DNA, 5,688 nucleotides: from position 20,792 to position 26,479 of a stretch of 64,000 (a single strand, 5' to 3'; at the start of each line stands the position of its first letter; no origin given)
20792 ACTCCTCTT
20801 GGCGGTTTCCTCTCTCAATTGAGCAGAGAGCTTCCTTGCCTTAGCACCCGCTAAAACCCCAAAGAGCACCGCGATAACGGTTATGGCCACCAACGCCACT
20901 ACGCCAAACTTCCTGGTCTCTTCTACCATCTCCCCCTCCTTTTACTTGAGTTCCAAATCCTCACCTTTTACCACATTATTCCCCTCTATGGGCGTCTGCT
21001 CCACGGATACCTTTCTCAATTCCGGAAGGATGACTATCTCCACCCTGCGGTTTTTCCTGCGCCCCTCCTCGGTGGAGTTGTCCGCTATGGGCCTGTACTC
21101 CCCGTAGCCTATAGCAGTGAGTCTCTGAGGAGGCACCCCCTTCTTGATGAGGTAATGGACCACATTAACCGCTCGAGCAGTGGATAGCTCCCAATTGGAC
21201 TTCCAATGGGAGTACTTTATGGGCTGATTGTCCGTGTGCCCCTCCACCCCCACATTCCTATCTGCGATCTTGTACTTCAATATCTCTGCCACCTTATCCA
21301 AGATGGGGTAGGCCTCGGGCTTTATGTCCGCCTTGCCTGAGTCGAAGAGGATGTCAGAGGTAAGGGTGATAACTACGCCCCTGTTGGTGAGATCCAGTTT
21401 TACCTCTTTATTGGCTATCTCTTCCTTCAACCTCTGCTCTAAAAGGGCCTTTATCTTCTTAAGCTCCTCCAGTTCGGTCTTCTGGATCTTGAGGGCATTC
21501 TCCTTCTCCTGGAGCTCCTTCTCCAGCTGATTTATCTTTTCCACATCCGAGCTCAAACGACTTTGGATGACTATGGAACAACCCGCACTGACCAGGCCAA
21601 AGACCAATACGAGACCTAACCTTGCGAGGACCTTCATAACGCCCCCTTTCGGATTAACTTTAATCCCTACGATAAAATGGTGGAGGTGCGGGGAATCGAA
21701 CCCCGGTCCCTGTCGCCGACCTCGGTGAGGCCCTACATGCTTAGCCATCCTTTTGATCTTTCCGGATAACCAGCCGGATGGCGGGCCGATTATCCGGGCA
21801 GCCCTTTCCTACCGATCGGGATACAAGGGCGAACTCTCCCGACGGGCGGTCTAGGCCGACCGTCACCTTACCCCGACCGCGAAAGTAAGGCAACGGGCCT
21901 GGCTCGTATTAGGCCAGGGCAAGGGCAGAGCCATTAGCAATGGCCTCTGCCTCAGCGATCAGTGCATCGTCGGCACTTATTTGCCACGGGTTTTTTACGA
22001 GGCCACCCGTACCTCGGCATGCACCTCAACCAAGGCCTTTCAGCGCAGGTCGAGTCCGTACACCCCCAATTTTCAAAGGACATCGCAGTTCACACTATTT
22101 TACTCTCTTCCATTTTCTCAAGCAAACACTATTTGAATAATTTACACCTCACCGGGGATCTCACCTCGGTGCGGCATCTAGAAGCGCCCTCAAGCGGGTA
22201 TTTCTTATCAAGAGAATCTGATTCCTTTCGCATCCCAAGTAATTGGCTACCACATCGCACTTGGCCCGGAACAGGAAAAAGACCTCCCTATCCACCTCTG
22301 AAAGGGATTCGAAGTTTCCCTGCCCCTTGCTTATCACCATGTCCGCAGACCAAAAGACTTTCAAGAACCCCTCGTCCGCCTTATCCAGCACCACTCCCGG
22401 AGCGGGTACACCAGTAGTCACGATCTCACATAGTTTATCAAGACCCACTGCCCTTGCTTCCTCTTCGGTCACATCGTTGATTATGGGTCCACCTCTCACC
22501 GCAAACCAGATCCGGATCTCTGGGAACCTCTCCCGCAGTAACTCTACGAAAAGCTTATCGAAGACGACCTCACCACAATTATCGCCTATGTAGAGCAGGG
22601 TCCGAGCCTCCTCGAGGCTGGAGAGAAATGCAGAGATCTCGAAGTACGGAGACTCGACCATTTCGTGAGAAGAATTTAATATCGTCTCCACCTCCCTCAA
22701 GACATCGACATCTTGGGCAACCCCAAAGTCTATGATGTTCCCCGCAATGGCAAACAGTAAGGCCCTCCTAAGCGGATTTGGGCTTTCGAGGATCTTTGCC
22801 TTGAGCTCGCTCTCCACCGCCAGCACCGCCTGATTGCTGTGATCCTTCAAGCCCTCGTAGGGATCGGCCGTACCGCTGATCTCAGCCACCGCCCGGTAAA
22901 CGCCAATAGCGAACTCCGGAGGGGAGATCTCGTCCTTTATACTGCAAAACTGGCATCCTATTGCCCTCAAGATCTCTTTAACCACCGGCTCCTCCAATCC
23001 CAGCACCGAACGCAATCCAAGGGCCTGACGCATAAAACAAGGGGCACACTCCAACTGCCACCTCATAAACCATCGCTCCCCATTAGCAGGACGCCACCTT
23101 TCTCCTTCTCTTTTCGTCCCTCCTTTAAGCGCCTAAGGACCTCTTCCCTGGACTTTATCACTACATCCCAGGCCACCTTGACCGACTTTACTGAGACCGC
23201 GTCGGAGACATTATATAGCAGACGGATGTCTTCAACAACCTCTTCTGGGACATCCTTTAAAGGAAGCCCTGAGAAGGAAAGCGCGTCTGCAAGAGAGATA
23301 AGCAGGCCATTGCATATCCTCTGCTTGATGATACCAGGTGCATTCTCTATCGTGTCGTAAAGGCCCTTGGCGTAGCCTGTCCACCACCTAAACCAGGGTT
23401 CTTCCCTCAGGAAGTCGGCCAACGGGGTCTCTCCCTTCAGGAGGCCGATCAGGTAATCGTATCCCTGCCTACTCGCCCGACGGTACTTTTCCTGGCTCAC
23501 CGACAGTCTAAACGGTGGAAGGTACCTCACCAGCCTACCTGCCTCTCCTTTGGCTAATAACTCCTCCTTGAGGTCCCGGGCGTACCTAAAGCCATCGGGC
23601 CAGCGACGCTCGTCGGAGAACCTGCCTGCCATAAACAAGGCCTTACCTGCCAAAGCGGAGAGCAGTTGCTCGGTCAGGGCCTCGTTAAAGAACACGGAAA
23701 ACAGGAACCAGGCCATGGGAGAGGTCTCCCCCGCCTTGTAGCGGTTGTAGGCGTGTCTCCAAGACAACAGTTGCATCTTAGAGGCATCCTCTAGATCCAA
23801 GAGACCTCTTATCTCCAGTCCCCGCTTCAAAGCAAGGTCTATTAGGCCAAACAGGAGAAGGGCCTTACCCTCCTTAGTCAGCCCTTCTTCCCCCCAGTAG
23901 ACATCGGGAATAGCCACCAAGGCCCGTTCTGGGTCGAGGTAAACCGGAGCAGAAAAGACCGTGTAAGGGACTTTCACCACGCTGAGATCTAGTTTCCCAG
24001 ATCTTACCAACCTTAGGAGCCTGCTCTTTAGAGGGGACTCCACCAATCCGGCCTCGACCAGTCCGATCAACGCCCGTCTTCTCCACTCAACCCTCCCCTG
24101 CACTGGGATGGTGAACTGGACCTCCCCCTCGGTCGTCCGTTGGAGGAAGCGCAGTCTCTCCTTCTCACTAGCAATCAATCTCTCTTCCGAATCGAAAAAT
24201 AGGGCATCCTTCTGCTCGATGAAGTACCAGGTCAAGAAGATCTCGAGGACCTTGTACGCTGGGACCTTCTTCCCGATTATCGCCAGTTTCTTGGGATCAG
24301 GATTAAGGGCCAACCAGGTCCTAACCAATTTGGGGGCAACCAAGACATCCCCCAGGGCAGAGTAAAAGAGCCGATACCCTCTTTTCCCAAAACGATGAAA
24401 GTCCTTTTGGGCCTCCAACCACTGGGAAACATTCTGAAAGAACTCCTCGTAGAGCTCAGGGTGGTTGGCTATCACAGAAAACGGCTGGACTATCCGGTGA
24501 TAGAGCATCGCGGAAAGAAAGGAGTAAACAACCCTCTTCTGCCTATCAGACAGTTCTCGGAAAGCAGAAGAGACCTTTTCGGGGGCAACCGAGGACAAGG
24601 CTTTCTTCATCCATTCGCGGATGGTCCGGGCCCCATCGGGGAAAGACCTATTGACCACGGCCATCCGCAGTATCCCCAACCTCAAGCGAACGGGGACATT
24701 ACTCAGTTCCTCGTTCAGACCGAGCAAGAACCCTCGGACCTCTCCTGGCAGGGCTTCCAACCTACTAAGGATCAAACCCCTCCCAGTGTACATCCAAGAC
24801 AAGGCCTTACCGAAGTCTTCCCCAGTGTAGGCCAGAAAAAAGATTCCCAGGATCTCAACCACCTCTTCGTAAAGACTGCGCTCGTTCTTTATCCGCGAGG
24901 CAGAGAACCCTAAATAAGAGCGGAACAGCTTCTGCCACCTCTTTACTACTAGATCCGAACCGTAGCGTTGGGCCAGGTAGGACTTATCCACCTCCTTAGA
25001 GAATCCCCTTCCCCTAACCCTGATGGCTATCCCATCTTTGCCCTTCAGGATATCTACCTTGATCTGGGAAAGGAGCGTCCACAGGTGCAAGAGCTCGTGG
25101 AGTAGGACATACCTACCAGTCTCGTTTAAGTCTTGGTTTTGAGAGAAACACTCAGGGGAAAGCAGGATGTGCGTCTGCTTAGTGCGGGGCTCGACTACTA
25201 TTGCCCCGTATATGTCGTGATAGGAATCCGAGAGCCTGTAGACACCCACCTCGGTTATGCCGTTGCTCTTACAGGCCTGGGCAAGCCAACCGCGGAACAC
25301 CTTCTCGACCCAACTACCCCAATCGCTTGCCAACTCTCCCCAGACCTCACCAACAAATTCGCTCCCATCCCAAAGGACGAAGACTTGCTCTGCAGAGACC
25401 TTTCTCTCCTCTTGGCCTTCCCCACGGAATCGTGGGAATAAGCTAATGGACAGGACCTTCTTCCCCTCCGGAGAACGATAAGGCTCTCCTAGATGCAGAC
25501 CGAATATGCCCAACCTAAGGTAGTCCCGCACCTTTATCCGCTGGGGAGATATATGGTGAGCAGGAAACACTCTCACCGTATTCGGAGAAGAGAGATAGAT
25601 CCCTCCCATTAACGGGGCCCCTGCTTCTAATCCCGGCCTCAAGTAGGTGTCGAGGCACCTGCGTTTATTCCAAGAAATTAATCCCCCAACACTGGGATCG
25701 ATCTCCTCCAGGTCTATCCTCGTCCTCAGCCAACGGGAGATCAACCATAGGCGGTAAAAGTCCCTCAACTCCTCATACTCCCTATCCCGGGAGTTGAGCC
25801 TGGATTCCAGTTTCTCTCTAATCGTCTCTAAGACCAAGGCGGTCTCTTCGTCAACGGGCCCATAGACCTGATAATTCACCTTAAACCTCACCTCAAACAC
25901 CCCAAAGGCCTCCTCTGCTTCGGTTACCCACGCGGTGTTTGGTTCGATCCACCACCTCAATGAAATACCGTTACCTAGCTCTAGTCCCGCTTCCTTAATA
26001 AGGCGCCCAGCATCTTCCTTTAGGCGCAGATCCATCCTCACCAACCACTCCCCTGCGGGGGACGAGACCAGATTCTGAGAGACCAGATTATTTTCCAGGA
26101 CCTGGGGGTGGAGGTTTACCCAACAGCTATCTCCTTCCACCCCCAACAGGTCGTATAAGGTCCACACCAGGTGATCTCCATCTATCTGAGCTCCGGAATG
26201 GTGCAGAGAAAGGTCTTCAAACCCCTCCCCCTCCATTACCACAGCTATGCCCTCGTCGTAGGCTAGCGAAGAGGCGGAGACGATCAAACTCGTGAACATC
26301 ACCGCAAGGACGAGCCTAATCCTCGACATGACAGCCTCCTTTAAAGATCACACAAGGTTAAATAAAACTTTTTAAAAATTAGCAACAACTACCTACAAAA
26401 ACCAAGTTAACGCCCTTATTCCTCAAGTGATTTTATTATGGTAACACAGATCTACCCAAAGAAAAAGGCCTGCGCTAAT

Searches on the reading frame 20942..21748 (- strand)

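Call 111: search_protein_families(library=pfam, proteins=[window:20942-21748:-], max_evalue=0.001)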
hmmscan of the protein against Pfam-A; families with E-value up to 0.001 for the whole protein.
window:20942-21748:- (268 aa): 1 family
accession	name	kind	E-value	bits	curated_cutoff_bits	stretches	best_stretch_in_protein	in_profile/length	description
PF00691.25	OmpA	-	1.7e-25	89.7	27.2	1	134-234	1-98/98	OmpA family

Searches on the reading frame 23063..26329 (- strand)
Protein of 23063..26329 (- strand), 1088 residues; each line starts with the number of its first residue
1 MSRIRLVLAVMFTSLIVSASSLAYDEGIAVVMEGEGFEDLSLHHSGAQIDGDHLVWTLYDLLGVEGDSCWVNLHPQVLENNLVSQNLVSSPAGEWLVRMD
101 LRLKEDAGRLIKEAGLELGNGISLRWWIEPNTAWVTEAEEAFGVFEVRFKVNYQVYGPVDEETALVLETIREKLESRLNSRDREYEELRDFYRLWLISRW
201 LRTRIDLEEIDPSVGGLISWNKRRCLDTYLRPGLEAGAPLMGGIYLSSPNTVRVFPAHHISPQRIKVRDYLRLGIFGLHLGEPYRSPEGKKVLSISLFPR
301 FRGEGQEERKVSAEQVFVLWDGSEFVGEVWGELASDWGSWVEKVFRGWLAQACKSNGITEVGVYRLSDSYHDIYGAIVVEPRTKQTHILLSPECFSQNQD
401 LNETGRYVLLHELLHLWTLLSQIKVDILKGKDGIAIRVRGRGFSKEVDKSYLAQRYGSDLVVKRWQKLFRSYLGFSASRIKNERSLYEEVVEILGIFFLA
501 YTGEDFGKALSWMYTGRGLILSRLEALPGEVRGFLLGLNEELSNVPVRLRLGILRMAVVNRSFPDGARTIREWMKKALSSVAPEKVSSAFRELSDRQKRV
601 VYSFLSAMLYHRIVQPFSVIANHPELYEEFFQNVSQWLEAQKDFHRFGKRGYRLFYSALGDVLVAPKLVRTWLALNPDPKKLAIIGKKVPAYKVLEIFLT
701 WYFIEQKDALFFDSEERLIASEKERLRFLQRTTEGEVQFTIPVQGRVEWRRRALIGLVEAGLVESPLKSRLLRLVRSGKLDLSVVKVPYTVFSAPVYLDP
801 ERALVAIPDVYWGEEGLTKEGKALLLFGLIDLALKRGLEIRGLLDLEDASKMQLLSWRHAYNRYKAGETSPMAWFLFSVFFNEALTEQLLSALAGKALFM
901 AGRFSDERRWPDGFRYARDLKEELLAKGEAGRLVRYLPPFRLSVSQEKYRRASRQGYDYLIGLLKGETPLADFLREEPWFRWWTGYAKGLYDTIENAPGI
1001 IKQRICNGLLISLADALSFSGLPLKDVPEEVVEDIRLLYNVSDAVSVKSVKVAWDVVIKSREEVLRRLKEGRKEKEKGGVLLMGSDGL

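Call 89: find_homologous_proteins(query=window:23063-26329:-, max_evalue=1e-100)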
Query window:23063-26329:- (1088 aa): 2 proteins with E <= 1e-100 among 8000 candidates.
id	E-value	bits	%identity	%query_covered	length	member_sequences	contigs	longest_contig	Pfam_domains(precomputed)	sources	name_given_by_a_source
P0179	0.0e+0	2461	100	100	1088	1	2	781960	-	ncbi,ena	-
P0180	0.0e+0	1785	71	100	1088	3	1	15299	-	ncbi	-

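Call 111: search_protein_families(library=pfam, proteins=[window:23063-26329:-], max_evalue=0.001)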
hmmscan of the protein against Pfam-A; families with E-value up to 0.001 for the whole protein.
window:23063-26329:- (1088 aa): 0 families
